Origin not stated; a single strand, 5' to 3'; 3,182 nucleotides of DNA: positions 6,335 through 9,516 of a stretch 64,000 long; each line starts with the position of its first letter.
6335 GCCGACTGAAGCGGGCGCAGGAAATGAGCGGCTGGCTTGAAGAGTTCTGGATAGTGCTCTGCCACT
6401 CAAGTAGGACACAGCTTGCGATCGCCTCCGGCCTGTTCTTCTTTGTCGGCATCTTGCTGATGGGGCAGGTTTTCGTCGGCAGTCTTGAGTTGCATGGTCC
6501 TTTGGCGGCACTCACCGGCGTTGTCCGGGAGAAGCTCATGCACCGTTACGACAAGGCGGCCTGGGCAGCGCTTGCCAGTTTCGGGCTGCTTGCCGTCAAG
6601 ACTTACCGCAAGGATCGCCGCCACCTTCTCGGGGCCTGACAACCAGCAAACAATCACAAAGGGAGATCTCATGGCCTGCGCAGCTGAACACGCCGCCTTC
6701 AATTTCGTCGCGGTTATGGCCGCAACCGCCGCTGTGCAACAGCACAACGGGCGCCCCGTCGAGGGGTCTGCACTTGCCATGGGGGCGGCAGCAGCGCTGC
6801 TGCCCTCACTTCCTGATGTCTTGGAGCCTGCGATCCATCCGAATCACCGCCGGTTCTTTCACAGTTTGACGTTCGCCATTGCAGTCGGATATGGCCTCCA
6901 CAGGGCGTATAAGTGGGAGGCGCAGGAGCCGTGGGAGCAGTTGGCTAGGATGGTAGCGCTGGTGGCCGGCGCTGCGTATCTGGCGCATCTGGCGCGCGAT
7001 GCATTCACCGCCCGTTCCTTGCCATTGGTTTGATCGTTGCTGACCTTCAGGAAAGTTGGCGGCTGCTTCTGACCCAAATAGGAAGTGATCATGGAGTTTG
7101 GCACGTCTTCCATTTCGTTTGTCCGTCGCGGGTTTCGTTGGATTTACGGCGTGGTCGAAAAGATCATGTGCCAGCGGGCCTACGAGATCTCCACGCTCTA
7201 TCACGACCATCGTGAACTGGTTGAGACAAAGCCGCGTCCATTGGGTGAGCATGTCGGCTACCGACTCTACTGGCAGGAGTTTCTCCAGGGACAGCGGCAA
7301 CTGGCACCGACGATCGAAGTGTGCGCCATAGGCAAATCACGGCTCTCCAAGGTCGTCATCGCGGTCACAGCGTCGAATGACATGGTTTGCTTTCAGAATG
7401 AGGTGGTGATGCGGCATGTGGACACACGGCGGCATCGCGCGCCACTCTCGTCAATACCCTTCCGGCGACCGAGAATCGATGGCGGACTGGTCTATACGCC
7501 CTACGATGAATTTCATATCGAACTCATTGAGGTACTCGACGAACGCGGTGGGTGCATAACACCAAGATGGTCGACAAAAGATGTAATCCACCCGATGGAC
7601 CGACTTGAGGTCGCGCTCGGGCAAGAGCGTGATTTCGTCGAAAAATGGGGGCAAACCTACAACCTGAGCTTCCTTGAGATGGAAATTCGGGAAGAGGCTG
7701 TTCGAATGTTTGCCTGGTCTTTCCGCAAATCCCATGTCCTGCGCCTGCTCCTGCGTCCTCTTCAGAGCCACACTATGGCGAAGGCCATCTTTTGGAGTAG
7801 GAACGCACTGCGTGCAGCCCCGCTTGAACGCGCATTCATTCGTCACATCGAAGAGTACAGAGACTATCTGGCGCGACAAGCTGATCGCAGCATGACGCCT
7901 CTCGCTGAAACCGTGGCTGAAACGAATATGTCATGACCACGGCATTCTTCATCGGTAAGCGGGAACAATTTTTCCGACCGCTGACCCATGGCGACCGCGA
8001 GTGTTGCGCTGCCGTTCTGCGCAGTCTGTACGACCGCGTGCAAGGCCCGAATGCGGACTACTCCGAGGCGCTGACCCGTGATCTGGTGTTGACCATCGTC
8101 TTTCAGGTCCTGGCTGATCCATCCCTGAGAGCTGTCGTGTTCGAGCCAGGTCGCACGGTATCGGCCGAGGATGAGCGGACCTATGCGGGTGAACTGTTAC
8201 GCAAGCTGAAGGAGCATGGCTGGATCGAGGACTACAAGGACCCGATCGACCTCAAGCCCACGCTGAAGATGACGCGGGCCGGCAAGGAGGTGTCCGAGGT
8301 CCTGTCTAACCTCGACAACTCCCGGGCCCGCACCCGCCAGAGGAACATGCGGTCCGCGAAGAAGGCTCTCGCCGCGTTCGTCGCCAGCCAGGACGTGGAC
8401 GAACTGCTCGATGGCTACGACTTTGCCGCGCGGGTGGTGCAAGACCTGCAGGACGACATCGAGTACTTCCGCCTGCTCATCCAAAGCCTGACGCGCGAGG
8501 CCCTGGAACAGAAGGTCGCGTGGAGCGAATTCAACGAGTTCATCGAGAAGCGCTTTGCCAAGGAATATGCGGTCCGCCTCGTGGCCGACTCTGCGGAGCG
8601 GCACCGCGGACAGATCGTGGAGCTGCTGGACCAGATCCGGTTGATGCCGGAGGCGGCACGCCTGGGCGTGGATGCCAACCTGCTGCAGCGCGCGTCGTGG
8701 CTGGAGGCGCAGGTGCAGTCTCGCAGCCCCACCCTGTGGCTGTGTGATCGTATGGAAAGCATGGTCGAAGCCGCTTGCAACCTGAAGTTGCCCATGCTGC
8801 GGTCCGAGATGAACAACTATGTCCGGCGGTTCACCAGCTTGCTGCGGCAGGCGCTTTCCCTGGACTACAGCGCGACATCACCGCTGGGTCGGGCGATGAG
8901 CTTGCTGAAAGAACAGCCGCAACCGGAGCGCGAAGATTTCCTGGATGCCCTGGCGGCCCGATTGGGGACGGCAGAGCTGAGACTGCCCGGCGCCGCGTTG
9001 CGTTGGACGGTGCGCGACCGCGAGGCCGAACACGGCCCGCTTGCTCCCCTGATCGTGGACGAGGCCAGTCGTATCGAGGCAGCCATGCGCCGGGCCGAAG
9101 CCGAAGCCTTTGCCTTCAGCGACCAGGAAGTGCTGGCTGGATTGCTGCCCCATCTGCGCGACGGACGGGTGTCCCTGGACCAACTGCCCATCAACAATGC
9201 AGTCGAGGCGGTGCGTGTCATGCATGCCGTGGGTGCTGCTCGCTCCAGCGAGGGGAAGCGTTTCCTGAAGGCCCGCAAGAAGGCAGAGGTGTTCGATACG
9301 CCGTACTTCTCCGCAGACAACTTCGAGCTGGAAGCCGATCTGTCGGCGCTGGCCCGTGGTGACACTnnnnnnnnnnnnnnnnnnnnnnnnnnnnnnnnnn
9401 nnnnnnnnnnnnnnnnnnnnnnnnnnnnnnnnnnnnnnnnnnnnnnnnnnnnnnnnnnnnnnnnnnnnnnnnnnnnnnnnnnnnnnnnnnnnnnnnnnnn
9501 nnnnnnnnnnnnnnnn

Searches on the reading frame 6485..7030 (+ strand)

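Call 68: search_protein_families(library=pfam, proteins=[window:6485-7030:+], max_evalue=0.001)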
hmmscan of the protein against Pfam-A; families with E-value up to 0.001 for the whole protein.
window:6485-7030:+ (182 aa): 1 family
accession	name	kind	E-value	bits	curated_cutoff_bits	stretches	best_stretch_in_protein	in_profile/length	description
PF04307.19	YdjM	-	6.1e-09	36.1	29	1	68-181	5-115/176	YdjM inner membrane protein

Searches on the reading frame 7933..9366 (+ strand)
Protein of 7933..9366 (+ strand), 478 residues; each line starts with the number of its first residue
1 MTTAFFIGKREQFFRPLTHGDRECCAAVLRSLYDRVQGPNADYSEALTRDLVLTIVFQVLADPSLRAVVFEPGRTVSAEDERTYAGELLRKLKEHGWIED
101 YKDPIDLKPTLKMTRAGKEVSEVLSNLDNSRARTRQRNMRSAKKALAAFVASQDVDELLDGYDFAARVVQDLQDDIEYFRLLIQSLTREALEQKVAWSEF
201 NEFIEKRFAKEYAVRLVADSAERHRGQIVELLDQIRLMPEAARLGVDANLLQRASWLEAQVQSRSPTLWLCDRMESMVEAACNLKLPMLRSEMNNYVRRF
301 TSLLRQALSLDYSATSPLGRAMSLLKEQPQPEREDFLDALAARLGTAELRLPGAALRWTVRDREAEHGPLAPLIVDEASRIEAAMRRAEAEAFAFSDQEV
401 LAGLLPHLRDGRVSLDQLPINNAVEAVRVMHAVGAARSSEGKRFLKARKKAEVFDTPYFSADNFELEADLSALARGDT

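Call 68: search_protein_families(library=pfam, proteins=[window:7933-9366:+], max_evalue=0.001)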
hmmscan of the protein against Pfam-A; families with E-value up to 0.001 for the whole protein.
window:7933-9366:+ (478 aa): 1 family
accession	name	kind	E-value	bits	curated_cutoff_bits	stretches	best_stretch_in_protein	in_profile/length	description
PF18982.5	JetA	-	1.1e-15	57.6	26.2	1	48-465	15-430/434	Wadjet protein JetA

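Call 81: search_protein_families(library=padloc, proteins=[window:7933-9366:+], max_evalue=0.00001)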
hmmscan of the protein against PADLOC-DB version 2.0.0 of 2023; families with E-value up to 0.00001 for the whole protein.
window:7933-9366:+ (478 aa): 5 families
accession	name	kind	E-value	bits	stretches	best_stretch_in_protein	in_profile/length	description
PDLC00462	JetA1|JetA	-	5.4e-176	583.9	1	5-468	2-470/475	DUF5716 domain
PDLC00445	JetA1|JetA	-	3.9e-70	235.3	1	5-467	2-471/480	DUF5716 domain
PDLC00442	JetA1|JetA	-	2e-09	34.8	1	11-236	11-231/467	DUF5716 domain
PDLC00449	JetA1|JetA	-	5.2e-08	30.3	1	10-344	8-335/464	DUF5716 domain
PDLC00443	JetA1|JetA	-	3.1e-07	27.4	1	11-241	8-238/466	DUF5716 domain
